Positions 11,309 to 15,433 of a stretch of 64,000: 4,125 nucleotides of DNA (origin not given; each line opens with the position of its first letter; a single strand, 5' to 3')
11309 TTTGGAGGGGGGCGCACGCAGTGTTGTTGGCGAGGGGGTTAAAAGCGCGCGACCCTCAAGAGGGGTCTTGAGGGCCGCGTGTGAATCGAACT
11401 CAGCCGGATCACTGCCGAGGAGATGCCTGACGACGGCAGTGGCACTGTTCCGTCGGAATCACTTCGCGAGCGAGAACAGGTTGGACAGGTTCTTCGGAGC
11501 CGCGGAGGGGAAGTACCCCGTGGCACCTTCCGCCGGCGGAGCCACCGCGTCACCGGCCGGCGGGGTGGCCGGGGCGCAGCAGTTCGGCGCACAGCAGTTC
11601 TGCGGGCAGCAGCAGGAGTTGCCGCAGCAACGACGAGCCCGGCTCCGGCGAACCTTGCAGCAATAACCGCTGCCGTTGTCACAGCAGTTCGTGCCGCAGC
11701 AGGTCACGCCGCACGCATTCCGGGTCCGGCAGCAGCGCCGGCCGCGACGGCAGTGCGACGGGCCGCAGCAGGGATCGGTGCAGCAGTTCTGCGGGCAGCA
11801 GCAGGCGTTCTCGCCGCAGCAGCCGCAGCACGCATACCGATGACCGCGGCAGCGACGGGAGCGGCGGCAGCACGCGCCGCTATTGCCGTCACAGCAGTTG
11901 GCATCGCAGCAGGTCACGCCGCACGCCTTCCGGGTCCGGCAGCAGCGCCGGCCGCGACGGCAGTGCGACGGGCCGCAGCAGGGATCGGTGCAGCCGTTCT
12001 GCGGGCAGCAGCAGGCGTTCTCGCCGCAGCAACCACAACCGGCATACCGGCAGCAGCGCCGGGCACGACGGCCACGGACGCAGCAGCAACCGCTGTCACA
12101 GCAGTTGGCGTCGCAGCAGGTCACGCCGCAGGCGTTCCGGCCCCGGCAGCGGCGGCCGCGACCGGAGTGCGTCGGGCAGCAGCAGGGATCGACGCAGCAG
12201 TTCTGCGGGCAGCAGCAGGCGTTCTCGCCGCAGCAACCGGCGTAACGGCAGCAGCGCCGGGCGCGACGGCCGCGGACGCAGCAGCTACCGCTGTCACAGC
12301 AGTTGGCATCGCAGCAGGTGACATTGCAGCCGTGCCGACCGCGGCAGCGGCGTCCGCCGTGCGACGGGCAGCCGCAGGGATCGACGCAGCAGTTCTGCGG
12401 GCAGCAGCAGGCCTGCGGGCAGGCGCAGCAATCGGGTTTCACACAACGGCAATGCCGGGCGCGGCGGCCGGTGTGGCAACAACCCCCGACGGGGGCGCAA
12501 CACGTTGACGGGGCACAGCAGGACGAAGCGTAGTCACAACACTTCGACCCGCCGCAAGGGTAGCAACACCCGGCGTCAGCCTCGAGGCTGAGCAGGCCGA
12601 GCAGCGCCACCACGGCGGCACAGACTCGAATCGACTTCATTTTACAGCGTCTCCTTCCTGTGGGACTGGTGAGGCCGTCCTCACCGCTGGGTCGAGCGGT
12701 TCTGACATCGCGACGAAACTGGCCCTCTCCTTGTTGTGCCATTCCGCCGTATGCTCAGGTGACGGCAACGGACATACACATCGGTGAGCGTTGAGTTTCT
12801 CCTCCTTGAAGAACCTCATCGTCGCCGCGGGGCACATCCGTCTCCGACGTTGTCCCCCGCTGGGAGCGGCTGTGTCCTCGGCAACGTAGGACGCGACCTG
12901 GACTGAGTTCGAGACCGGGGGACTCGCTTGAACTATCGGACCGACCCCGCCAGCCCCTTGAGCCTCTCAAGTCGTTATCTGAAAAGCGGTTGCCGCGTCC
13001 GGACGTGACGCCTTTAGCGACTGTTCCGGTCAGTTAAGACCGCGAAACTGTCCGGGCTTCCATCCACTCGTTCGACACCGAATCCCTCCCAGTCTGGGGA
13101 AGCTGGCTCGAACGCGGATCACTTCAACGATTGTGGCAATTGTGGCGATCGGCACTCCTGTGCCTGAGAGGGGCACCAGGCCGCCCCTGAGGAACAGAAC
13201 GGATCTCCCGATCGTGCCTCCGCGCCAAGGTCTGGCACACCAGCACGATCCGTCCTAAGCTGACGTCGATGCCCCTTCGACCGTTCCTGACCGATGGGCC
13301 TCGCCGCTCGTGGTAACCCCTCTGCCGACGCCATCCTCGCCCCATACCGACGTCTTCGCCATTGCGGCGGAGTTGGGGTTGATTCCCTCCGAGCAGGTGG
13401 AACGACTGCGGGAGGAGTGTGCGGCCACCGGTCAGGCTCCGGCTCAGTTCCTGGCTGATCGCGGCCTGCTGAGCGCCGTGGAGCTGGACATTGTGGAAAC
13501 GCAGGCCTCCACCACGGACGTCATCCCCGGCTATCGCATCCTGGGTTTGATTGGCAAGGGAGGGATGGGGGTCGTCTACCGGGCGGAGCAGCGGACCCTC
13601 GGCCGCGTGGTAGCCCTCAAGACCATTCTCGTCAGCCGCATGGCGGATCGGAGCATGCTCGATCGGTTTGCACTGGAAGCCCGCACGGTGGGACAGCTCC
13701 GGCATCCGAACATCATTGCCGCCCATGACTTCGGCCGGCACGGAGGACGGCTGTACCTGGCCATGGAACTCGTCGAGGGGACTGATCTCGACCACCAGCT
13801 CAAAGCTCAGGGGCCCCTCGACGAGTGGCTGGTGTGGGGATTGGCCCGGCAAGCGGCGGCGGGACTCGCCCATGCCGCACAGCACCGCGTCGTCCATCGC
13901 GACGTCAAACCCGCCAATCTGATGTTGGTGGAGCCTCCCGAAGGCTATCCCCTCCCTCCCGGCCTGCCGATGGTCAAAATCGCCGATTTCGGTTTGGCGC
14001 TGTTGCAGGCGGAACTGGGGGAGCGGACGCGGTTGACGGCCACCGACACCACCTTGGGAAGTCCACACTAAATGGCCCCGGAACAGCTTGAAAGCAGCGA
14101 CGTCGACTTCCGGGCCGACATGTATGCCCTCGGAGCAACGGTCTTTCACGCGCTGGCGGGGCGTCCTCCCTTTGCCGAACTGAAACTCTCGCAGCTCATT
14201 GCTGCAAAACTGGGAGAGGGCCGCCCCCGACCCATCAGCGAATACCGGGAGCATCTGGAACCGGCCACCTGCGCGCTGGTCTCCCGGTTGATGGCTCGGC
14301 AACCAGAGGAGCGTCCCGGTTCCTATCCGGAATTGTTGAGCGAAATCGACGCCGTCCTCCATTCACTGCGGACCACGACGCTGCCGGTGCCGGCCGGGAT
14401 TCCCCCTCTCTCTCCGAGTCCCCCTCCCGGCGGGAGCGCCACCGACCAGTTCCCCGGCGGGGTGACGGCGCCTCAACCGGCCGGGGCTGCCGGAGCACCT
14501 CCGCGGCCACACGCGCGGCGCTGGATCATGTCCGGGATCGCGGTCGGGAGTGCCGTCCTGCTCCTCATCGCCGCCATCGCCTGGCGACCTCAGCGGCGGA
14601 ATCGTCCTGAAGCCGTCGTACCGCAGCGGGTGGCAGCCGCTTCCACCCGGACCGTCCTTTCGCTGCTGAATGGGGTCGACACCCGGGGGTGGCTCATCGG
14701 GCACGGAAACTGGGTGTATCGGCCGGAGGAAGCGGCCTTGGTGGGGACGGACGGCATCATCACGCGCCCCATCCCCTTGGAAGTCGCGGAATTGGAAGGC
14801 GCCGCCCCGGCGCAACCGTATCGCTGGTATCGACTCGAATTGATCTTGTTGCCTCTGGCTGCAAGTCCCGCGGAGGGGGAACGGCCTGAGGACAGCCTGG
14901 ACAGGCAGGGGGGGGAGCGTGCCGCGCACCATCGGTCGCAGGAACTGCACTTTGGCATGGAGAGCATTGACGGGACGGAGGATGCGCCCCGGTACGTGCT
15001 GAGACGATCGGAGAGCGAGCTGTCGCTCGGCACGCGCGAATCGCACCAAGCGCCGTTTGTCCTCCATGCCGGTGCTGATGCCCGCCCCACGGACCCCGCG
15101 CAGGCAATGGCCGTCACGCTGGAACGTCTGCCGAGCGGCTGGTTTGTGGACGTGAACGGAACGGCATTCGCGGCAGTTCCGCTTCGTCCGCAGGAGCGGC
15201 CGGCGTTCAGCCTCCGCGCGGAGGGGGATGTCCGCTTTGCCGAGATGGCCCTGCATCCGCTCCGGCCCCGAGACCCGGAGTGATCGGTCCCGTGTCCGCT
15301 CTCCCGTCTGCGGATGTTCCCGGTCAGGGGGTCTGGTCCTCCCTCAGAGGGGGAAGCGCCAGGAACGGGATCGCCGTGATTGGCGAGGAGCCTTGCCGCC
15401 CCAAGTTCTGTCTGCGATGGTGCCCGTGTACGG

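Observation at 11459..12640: Secreted hyper-cysteine/arginine repeat protein (about 28% Cys) with no recognisable bacterial family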

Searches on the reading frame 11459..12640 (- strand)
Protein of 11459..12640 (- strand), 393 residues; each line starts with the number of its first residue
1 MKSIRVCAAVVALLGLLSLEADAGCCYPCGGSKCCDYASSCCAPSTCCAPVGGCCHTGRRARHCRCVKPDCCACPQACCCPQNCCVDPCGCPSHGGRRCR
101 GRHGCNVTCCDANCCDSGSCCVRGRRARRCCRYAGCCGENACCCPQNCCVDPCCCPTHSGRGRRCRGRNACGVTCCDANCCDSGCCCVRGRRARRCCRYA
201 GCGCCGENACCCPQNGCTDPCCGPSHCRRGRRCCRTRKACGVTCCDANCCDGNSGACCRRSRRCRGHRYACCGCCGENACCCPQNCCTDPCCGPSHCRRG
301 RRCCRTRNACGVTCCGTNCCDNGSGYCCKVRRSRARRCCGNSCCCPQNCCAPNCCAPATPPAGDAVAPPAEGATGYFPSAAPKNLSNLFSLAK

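Call 6: search_protein_families(library=pfam, proteins=[window:11459-12640:-], max_evalue=10)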
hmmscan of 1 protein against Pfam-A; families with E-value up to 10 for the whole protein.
window:11459-12640:- (393 aa): 0 families

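Call 7: search_protein_families(library=ncbifam, proteins=[window:11459-12640:-], max_evalue=10)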
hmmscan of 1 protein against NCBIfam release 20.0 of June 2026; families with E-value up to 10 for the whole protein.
window:11459-12640:- (393 aa): 0 families

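Call 8: find_homologous_proteins(query=window:11459-12640:-, max_evalue=0.01)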
Query window:11459-12640:-: 8000 candidates shared short words with the query, none scored E <= 0.01.

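Call 9: find_encoding_contigs(protein=window:11459-12640:-, flank=10000)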
Protein window:11459-12640:- (393 aa): no gene with exactly this product is on record in the collection.

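Call 10: list_cluster_members(proteins=[window:11459-12640:-, window:11459-12742:-])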
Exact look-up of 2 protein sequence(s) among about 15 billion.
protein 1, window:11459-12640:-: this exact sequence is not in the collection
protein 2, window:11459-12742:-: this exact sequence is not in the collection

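Call 14: find_related_loci(query=window:11459-12640:-, collection=genome_contigs, flank=10000)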
Query window:11459-12640:- (393 aa) in genome_contigs; peptide patterns used: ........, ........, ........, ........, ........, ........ (x = any residue, [..] = any of these).
28 stretches matched a pattern, but none encodes a relative of the query by tblastn (E <= 1e-3).

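Call 28: search_protein_representatives(protein=window:11459-12640:-)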
Query: 393 residues. Proteins with E-value up to 0.001 (for the whole library): 0; up to 1e-10: 0; up to 1e-30: 0. The best 0 are listed.

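Call 46: search_solved_structures(query=window:11459-12640:-, max_evalue=10)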
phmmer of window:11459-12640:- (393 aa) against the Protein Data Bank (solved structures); distinct sequences matched with E-value up to 10: 0.

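Call 56: predict_structure(protein=window:11459-12640:-)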
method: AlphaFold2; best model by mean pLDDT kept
length: 393 residues; sequences in the alignment: 1
mean_pLDDT: 42.0   pTM: 0.20
mean pLDDT of the five models: 42.0, 38.3, 35.8, 31.6, 30.7
residues with pLDDT >= 90: 0; 70-90: 0; 50-70: 53; < 50: 340
segments of 3 or more residues with pLDDT < 50: 1-45, 59-63, 69-71, 73-109, 111-114, 122-129, 138-141, 146-184, 188-196, 198-201, 219-287, 289-385, 387-393
pLDDT, mean of each block of 10 residues (from residue 1): 38 41 41 45 50 53 51 43 35 34 39 48 46 49 49 35 34 41 47 45 52 53 45 38 34 39 40 43 47 42 36 38 40 38 43 35 37 35 40 37
secondary structure, 60 per line:
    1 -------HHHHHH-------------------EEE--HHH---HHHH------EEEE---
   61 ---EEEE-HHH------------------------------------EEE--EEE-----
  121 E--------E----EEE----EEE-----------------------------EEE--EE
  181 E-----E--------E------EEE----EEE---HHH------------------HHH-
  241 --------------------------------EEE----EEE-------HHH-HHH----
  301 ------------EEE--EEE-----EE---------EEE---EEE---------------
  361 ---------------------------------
elements in order: H8-13 E33-35 H44-47 E54-57 E64-67 E108-110 E113-115 E135-137 E142-144 E174-176 E179-181 E203-205 E210-212 E273-275 E280-282 E313-315 E318-320 E337-339 E343-345

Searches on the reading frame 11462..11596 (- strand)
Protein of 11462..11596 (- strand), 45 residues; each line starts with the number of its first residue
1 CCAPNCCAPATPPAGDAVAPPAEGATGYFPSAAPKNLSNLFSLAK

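Call 36: find_homologous_proteins(query=window:11462-11596:-, max_evalue=10)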
Query seq(45 aa): no candidate shares three 5-residue words with the query. No homologue found.

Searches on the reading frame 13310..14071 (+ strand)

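Call 13: search_protein_families(library=pfam, proteins=[window:13310-14071:+], max_evalue=0.00001)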
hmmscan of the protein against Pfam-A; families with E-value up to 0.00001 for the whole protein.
window:13310-14071:+ (253 aa): 2 families
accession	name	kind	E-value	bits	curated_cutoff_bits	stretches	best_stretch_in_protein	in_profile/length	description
PF00069.31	Pkinase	-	1.1e-30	107.3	31.7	1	75-238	1-153/263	Protein kinase domain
PF07714.23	PK_Tyr_Ser-Thr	-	2.8e-20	73.1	23.1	1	80-233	6-152/258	Protein tyrosine and serine/threonine kinase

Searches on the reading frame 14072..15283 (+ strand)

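Call 13: search_protein_families(library=pfam, proteins=[window:14072-15283:+], max_evalue=0.00001)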
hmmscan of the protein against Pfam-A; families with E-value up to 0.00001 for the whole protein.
window:14072-15283:+ (403 aa): 1 family
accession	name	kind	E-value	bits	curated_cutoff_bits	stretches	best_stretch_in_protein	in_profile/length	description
PF00069.31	Pkinase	-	7.5e-07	29.2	31.7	1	1-83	164-253/263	Protein kinase domain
